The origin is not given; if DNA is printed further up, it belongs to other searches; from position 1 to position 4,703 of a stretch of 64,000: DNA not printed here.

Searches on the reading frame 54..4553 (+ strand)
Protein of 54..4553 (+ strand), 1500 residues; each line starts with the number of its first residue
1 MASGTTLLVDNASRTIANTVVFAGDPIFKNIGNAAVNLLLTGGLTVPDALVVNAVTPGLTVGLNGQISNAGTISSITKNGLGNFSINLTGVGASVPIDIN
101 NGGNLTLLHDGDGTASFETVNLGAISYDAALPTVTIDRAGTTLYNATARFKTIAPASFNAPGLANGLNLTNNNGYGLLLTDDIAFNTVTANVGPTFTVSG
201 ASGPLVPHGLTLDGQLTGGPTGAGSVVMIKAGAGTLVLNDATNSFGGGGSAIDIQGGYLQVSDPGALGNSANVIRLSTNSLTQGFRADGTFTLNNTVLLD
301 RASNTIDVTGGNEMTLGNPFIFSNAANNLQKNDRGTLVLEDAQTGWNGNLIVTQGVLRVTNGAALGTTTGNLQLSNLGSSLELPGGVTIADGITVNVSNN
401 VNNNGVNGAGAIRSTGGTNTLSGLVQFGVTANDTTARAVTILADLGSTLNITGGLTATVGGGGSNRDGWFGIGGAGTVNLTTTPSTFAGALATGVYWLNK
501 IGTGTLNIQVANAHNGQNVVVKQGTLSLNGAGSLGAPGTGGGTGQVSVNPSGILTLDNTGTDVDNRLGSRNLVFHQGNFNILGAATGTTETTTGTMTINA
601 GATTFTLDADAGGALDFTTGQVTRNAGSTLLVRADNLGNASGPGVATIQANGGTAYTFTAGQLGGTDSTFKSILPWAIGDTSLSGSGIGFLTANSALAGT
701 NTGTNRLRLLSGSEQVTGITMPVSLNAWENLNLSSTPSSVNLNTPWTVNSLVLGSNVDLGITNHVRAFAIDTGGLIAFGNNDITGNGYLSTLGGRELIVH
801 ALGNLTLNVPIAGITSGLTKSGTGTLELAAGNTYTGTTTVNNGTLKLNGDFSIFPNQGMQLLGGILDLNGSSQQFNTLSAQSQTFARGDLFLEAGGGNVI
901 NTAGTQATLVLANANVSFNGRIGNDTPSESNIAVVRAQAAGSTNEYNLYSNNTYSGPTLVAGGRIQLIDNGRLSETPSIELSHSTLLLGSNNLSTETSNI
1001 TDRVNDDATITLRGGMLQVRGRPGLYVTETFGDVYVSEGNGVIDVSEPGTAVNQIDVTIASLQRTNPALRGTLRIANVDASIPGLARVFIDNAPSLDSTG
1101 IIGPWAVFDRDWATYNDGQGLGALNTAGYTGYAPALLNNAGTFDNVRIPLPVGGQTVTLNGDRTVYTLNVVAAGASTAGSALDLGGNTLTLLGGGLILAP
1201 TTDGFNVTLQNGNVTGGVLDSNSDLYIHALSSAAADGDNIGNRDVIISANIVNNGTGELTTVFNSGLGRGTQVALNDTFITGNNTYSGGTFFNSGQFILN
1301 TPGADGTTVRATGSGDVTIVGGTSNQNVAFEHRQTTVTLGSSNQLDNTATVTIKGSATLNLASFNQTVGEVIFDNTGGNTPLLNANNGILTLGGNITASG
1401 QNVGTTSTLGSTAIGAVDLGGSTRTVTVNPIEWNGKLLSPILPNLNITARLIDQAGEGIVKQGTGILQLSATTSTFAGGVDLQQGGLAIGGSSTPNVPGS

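Call 94: search_protein_families(library=pfam, proteins=[window:54-4553:+], max_evalue=0.0001)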
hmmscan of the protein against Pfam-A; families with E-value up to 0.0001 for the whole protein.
window:54-4553:+ (1500 aa): 1 family
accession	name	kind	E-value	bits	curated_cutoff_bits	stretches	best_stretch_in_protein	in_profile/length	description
PF12951.13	PATR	-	3.2e-13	49.9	27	1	818-846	1-29/30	Passenger-associated-transport-repeat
